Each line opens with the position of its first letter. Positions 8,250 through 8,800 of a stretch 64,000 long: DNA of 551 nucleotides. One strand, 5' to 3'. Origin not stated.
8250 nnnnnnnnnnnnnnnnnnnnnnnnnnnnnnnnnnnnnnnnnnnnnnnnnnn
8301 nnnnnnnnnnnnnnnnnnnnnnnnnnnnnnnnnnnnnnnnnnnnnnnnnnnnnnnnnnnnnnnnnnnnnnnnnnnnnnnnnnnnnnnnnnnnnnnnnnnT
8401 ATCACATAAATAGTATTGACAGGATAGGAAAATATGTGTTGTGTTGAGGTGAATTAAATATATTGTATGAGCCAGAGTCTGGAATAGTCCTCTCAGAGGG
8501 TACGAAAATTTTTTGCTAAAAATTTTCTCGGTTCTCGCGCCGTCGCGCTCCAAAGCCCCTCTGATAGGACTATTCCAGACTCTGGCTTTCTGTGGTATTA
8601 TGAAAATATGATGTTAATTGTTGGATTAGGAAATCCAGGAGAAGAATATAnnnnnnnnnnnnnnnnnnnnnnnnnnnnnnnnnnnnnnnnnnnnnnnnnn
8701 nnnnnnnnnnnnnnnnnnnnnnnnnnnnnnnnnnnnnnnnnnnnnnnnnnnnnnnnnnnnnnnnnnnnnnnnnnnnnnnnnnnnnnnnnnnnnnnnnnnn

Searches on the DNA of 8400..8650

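Call 70: search_rna_families(source=window, start=8400, end=8650, threshold=evalue, max_evalue=10)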
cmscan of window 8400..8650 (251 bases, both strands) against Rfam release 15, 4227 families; matches with E-value up to 10: 3.
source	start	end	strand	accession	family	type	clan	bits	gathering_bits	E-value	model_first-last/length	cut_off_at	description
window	8472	8584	-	RF04164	MIR1507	Gene; miRNA;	-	17.5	73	0.19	1-107/107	no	MIR1507 microRNA precursor family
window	8576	8635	-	RF01414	Dicty_Class_I_RNA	Gene;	-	13.4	41.5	9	1-56/56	no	Class I RNA from Dictyostelium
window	8438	8523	-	RF02753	ES173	Gene; sRNA;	-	12.6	90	9.9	1-64/64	no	ES173 sRNA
